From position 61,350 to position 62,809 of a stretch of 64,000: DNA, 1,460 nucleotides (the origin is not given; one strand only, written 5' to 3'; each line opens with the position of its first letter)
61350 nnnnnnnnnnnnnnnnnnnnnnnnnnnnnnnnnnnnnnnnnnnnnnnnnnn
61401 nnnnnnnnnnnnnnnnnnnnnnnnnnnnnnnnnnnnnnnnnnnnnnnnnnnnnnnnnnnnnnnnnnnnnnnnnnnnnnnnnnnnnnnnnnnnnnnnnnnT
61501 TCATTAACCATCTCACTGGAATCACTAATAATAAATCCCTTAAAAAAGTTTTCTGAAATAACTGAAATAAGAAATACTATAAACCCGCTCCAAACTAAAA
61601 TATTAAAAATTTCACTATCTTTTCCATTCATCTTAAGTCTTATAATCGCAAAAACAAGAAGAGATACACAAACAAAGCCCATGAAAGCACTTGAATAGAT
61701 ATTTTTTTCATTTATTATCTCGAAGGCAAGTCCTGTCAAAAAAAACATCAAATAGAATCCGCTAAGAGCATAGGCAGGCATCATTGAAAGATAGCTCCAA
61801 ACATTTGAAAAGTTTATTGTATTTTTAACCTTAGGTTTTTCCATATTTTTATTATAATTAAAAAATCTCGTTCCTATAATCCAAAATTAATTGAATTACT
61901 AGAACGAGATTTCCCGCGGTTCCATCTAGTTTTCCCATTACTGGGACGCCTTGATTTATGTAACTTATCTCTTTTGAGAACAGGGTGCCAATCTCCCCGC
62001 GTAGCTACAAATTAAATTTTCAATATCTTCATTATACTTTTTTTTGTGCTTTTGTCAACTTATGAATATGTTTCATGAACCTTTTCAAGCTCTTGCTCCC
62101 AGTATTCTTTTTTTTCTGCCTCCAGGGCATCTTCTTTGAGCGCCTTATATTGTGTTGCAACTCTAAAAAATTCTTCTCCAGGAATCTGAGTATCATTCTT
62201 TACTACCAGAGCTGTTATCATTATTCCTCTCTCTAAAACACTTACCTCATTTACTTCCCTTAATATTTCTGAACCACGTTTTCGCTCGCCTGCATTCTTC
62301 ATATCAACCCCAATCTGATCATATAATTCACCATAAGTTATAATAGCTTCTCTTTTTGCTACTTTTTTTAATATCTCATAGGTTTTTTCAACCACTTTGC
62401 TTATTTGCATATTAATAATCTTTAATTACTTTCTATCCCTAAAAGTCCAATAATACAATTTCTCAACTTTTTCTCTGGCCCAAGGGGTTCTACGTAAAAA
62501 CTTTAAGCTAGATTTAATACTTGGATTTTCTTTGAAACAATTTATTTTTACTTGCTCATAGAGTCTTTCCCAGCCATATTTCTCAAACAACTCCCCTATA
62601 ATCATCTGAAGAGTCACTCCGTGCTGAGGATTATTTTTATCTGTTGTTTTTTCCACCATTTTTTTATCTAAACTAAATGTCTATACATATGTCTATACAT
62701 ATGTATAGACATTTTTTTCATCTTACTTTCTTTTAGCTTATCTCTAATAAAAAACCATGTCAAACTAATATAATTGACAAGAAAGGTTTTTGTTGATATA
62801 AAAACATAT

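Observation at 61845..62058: Compact T-box riboswitch (Gly-type) with a non-canonical, reduced Stem I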

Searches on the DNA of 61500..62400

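Call 4: search_rna_families(source=window, start=61500, end=62400, threshold=evalue, max_evalue=10, show_alignments=5)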
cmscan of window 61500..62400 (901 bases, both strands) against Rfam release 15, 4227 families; matches with E-value up to 10: 8.
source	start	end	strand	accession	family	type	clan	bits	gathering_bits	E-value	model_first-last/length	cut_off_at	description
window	61897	62055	-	RF00230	T-box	Cis-reg; leader;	-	41.6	93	1.2e-07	1-219/219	no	T-box leader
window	61501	61572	-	RF04271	mir-1244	Gene; miRNA;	-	23.4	105.4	0.24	1-84/84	no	mir-1244 microRNA precursor family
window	61605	61657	-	RF04182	GibS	Gene; sRNA;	-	18.5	115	7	1-142/142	no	GibS sRNA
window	61716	61793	-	RF00349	snoR11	Gene; snRNA; snoRNA; CD-box;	-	18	50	4.9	1-90/90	no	Small nucleolar RNA R11/Z151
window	61779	61854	-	RF01830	StyR-44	Gene;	-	17.9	54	7.9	1-107/107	no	Salmonella enterica Typhi npcRNA 44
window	61862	61913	+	RF03743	MIR7696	Gene; miRNA;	-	16.6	83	5.2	1-88/88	no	MIR7696 microRNA precursor family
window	61765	61925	-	RF03098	RAGATH-22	Gene; sRNA;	-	14.1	120.3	7.1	1-166/166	no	RAGATH-22 RNA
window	61851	62042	+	RF02731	JA03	Gene; sRNA;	-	13.7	44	2.4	1-274/274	no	Aggregatibacter sRNA JA03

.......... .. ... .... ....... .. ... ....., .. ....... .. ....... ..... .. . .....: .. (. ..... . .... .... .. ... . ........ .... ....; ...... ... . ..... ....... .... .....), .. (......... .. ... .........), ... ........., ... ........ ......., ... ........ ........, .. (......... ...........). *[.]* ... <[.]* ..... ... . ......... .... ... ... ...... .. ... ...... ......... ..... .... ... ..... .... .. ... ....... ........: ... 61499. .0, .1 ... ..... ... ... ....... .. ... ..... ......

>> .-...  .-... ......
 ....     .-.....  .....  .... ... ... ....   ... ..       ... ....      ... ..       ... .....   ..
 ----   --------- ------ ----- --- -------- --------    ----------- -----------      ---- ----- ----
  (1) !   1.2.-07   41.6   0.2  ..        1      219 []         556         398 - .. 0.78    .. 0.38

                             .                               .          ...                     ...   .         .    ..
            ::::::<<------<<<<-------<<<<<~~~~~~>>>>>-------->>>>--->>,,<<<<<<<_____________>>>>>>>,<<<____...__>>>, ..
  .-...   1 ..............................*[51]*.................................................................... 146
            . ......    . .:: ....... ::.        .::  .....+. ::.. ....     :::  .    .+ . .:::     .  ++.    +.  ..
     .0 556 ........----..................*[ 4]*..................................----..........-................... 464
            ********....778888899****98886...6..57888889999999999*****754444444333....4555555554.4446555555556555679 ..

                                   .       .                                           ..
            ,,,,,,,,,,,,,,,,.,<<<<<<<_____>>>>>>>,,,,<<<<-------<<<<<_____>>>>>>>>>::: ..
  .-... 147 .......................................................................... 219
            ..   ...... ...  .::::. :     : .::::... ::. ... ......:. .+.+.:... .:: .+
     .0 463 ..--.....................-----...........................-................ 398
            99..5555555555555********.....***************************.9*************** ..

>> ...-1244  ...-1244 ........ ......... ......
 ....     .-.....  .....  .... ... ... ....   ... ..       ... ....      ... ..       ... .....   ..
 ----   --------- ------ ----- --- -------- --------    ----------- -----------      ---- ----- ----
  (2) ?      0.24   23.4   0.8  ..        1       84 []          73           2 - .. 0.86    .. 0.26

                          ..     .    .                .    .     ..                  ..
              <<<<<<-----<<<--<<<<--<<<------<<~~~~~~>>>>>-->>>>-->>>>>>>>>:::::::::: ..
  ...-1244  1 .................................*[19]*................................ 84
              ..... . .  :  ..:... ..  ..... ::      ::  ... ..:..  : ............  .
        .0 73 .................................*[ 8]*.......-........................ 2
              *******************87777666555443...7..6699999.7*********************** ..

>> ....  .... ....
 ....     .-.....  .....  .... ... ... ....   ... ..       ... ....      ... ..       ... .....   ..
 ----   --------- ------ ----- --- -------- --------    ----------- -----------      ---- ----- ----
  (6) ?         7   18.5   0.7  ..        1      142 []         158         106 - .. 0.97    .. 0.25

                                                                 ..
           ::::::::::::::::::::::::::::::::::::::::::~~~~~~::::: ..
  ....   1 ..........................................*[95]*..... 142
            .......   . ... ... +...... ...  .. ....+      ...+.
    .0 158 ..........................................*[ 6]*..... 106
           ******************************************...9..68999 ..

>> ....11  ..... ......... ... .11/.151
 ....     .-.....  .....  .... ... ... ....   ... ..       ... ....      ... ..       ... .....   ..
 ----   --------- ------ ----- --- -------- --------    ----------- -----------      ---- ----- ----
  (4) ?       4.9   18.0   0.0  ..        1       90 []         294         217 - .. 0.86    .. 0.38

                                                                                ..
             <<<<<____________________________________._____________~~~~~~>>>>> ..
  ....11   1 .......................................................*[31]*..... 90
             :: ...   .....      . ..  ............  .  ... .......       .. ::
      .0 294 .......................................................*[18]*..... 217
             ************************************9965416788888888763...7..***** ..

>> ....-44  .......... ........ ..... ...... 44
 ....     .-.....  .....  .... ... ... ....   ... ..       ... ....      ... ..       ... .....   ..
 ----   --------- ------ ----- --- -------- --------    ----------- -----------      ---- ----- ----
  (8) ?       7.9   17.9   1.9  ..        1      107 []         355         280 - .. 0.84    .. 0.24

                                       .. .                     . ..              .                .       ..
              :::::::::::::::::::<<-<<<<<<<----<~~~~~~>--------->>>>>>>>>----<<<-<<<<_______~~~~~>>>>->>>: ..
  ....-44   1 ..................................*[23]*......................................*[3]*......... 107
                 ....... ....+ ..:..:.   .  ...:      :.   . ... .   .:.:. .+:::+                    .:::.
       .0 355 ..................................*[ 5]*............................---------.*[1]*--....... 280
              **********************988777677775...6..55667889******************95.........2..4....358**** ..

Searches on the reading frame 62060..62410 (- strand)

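Call 7: search_protein_families(library=pfam, proteins=[window:62060-62410:-])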
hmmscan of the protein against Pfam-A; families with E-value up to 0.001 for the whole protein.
window:62060-62410:- (116 aa): 0 families

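Call 64: search_protein_families(library=ncbifam, proteins=[window:62060-62410:-], max_evalue=0.01)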
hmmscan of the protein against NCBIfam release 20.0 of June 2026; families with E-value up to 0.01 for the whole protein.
window:62060-62410:- (116 aa): 1 family
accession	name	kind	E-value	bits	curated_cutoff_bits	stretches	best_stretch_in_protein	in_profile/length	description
NF041132.1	DNA_protcyst_Mta_Thcoc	equivalog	0.0048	16.7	250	1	5-41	92-128/169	methylated-DNA--protein-cysteine methyltransferase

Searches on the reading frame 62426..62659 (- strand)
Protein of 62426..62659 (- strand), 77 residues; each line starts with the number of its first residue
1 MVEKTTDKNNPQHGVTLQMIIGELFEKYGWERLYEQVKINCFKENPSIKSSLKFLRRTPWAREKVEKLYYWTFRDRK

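Call 7: search_protein_families(library=pfam, proteins=[window:62426-62659:-])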
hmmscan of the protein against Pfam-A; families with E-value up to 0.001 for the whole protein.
window:62426-62659:- (77 aa): 1 family
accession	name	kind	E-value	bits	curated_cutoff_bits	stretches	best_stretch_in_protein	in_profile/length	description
PF09905.14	VF530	-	2e-33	114.8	27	1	8-69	1-62/63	DNA-binding protein VF530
